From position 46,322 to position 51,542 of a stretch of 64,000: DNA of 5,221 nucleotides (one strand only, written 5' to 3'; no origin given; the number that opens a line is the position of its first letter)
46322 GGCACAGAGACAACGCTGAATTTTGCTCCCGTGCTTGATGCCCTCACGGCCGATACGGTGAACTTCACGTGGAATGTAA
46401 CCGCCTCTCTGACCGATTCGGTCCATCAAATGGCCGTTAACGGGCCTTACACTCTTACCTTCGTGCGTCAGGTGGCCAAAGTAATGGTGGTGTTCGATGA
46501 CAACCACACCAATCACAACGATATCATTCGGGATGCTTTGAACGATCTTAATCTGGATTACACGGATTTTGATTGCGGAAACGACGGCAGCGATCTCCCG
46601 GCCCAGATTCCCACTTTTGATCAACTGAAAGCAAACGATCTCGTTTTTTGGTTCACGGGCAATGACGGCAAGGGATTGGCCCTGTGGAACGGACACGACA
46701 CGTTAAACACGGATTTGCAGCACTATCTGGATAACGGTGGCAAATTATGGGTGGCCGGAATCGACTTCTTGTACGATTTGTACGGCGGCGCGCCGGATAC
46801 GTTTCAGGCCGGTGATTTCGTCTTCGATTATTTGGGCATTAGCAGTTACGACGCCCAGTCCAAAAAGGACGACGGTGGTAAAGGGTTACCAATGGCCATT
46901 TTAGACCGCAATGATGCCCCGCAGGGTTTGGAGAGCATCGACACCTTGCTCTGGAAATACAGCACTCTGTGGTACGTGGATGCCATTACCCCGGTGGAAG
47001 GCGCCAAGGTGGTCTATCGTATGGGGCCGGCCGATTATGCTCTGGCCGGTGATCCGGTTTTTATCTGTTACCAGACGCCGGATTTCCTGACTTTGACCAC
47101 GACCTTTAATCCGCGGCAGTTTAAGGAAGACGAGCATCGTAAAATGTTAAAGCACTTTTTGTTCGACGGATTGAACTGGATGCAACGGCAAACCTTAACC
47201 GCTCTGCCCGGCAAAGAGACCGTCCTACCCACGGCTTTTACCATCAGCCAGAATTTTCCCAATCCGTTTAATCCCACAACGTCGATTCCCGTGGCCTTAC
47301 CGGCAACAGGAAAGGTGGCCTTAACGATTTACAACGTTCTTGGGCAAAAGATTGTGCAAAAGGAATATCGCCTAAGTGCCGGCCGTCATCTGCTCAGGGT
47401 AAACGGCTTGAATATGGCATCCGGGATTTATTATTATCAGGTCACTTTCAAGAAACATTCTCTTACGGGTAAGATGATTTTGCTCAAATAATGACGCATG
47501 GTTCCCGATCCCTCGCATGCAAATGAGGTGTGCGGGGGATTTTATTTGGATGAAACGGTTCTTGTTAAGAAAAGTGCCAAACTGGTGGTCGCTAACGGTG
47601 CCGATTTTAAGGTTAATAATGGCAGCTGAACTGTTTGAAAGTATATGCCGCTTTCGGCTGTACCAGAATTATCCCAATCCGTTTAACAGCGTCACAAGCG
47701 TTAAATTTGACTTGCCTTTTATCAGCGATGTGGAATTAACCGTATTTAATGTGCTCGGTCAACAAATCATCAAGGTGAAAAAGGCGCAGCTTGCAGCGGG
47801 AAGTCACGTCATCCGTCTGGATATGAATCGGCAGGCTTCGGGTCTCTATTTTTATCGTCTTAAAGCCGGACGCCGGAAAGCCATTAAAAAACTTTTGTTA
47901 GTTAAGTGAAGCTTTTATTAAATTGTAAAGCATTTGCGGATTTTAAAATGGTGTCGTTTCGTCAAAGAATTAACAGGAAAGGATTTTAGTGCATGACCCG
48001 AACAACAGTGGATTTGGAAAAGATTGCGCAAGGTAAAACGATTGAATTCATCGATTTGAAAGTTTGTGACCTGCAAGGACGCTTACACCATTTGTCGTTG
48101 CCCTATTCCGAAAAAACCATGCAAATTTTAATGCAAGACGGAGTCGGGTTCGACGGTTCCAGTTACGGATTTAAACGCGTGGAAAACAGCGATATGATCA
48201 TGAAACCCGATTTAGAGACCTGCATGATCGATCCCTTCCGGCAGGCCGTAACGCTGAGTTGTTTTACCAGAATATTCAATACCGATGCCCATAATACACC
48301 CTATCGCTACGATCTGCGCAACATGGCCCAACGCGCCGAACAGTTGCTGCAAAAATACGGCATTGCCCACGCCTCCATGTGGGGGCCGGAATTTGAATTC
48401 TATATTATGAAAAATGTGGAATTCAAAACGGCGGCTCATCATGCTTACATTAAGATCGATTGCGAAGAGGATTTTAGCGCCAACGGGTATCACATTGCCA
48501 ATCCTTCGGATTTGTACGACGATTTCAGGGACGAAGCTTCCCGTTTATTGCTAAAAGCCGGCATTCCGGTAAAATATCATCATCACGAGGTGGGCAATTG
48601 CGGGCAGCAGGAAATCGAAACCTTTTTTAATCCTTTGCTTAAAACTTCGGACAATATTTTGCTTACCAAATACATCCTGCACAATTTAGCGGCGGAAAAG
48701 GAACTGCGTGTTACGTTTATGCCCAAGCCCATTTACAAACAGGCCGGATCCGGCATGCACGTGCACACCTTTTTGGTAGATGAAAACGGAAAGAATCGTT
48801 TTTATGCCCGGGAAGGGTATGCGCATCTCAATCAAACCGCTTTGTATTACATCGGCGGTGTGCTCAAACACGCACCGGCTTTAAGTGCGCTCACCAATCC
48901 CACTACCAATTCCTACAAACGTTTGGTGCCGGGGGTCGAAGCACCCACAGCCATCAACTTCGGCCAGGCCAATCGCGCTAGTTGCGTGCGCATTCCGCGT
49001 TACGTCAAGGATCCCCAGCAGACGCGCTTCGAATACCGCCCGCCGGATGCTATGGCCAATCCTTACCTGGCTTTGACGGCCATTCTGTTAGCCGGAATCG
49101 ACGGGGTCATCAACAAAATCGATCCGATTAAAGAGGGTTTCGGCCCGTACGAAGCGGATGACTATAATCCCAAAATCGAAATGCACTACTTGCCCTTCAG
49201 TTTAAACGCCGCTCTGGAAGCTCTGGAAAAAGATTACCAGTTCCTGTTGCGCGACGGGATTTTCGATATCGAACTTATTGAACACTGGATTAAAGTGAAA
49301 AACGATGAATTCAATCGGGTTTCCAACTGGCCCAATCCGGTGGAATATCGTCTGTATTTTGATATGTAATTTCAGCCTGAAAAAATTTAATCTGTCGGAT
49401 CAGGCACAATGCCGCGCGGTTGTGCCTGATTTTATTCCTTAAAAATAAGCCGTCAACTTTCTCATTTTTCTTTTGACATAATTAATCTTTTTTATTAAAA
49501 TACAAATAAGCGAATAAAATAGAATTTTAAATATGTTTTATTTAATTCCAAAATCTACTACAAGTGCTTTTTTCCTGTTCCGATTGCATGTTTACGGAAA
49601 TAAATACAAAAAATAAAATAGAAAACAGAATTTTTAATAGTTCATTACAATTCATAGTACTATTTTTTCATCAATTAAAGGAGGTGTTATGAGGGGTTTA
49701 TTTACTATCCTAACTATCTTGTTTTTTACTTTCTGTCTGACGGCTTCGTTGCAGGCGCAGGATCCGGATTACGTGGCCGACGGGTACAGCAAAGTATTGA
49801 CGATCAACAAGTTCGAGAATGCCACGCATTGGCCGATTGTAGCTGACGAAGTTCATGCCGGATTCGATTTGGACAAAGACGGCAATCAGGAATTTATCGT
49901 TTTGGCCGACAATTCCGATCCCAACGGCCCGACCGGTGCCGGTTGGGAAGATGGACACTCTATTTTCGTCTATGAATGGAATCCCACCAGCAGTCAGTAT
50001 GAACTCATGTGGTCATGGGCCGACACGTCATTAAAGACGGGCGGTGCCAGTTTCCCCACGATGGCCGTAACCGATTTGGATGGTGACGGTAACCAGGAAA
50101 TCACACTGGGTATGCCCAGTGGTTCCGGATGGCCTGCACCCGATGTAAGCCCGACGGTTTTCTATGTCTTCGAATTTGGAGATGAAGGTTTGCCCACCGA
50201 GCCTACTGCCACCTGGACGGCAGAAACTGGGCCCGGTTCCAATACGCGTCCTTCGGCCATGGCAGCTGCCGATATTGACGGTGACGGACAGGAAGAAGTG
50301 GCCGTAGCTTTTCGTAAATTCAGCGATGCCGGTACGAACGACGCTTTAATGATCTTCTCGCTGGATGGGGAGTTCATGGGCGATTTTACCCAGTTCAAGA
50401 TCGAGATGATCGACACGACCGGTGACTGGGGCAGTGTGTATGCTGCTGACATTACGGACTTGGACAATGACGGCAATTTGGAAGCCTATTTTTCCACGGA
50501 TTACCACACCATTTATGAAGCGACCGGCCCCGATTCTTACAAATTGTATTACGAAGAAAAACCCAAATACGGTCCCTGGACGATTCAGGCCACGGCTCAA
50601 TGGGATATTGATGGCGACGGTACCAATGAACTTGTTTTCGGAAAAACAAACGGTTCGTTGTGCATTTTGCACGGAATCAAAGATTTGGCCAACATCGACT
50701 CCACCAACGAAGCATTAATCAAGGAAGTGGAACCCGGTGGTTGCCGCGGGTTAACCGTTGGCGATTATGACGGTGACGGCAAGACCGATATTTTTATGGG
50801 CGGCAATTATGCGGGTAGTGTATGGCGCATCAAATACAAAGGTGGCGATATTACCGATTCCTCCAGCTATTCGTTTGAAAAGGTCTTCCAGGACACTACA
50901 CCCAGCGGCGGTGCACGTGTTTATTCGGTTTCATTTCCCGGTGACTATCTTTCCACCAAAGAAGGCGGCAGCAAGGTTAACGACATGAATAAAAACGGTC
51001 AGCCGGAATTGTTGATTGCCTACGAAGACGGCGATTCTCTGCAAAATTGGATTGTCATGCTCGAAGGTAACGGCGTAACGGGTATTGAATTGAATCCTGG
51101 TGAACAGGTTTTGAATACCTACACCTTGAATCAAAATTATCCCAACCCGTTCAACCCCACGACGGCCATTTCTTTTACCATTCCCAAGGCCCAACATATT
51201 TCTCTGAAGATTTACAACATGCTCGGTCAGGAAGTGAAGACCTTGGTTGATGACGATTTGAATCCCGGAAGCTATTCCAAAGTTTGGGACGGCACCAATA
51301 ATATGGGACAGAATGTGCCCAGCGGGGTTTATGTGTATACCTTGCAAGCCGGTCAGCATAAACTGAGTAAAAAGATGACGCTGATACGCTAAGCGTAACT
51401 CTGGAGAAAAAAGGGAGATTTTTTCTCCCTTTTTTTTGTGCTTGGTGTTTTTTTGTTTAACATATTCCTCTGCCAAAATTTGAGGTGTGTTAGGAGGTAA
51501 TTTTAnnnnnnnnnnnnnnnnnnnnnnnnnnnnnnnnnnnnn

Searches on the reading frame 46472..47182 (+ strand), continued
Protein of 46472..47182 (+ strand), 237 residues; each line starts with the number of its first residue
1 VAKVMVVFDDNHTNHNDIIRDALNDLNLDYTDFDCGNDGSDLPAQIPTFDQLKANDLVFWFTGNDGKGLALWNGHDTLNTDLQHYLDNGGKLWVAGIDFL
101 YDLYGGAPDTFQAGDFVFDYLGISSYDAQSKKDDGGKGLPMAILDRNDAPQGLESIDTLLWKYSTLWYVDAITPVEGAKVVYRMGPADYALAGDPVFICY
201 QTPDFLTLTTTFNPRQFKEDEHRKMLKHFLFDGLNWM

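Call 66: search_protein_families(library=pfam, proteins=[L011:7115-8779:+, L010:4637-6277:+, L010:6282-7220:+, L011:2885-4951:+, L010:2525-4588:+], max_evalue=0.001)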
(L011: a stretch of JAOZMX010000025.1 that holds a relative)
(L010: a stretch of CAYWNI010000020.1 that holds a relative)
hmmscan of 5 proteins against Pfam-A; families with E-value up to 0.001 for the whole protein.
L011:7115-8779:+ (554 aa): 3 families
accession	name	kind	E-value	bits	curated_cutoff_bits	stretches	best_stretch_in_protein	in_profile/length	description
PF01640.23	Peptidase_C10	-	7e-34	118.2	26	1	152-352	1-194/194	Peptidase C10 family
PF18962.6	Por_Secre_tail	-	1.4e-08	35.4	27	1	480-552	2-74/75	Secretion system C-terminal sorting domain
PF13734.11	Inhibitor_I69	-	0.00091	20.1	25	0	29-98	6-76/98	Spi protease inhibitor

L010:4637-6277:+ (546 aa): 3 families
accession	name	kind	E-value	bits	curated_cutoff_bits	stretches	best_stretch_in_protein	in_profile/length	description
PF01640.23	Peptidase_C10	-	2.7e-35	122.8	26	1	163-345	12-194/194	Peptidase C10 family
PF18962.6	Por_Secre_tail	-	5.6e-10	39.8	27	1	472-542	1-72/75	Secretion system C-terminal sorting domain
PF13734.11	Inhibitor_I69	-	2.6e-09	37.9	25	1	26-99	4-80/98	Spi protease inhibitor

L010:6282-7220:+ (312 aa): 2 families
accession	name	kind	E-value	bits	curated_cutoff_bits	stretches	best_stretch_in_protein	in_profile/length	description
PF04773.18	FecR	-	1.4e-16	61.2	24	1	114-203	6-96/97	FecR protein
PF16344.10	FecR_C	-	1.5e-05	25.3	24.4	1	248-310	1-64/70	FecR, C-terminal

L011:2885-4951:+ (688 aa): 2 families
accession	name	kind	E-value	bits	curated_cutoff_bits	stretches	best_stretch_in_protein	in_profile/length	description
PF02368.24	Big_2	-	1.6e-05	25.2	22.8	1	263-333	2-66/79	Bacterial Ig-like domain (group 2)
PF18962.6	Por_Secre_tail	-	1.7e-05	25.4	27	1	609-684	3-73/75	Secretion system C-terminal sorting domain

L010:2525-4588:+ (687 aa): 3 families
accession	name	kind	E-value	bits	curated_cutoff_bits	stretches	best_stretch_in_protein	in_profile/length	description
PF18962.6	Por_Secre_tail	-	4.2e-09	37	27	1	606-684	1-73/75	Secretion system C-terminal sorting domain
PF13860.13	FlgD_ig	-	4.7e-06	26.9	27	1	612-673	9-73/79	FlgD Ig-like domain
PF02368.24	Big_2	-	1.7e-05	25.1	22.8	1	274-335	12-70/79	Bacterial Ig-like domain (group 2)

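Call 74: search_solved_structures(query=A5, max_evalue=10, show_alignments=2)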
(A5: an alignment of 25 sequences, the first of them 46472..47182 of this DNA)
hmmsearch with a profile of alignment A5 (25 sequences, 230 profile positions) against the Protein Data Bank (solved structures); distinct sequences matched with E-value up to 10: 1.
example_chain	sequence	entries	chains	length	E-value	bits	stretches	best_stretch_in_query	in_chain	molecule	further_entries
1zrr_A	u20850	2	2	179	1.8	11.2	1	2-52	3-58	E-2/E-2' protein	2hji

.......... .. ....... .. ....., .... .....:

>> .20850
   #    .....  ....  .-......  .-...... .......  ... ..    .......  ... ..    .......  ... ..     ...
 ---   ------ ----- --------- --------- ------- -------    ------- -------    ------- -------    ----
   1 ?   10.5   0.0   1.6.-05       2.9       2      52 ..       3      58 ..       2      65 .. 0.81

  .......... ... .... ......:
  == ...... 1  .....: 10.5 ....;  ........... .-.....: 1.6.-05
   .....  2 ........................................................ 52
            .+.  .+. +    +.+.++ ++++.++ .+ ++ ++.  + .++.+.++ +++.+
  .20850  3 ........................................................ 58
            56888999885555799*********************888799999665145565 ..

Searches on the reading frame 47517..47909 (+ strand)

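Call 44: search_protein_families(library=pfam, proteins=[window:47517-47909:+], max_evalue=0.001)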
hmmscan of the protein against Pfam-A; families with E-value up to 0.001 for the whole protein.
window:47517-47909:+ (130 aa): 1 family
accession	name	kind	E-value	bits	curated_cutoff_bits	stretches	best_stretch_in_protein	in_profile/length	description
PF18962.6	Por_Secre_tail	-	1.9e-11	44.6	27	1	52-127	2-74/75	Secretion system C-terminal sorting domain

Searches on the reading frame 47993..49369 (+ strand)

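Call 44: search_protein_families(library=pfam, proteins=[window:47993-49369:+], max_evalue=0.001)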
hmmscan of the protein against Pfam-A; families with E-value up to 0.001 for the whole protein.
window:47993-49369:+ (458 aa): 2 families
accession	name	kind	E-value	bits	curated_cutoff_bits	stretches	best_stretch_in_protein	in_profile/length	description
PF00120.29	Gln-synt_C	-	2e-100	336.7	24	1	107-455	3-344/344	Glutamine synthetase, catalytic domain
PF03951.24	Gln-synt_N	-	4.6e-23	81.1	33.4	1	17-96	2-81/82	Glutamine synthetase, beta-Grasp domain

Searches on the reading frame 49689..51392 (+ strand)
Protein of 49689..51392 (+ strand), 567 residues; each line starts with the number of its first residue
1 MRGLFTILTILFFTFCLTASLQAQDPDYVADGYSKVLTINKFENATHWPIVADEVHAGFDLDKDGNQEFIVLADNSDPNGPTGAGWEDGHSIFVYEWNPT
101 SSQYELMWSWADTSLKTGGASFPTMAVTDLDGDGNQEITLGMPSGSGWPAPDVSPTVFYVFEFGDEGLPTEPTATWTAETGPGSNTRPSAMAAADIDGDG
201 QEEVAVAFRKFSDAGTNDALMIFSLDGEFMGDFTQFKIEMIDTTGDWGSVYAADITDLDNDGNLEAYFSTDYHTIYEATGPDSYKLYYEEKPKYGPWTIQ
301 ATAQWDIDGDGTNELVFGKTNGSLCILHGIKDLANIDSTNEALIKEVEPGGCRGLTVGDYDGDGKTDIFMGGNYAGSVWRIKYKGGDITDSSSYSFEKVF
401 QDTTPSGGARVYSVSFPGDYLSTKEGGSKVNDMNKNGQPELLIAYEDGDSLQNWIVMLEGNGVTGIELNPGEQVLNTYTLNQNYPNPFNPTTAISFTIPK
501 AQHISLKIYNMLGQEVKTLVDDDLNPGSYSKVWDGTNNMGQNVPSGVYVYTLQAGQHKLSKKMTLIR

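Call 3: search_protein_families(library=pfam, proteins=[window:49689-51392:+], max_evalue=0.1)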
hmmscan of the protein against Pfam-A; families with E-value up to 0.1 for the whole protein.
window:49689-51392:+ (567 aa): 7 families
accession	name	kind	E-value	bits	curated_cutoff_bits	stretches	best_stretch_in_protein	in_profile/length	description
PF13517.12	FG-GAP_3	-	7e-21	75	26.9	4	306-369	1-60/61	FG-GAP-like repeat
PF01839.29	FG-GAP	-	1.4e-16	60.4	22.1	2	355-379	5-35/37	FG-GAP repeat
PF13860.13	FlgD_ig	-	3.5e-09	36.9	27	1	500-555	21-76/79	FlgD Ig-like domain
PF13585.12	CHU_C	-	1.9e-08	34.8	27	1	492-560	18-79/86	CHU_C Type IX secretion signal domain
PF18962.6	Por_Secre_tail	-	2.9e-07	31.1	27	1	484-563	2-73/75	Secretion system C-terminal sorting domain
PF14783.12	BBS2_Mid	-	2.2e-06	28.1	27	0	302-324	83-105/108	Ciliary BBSome complex subunit 2, middle region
PF23743.1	Beta-prop_BBS7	-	0.0049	16.7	27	0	298-327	220-249/299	BBS7 beta-propeller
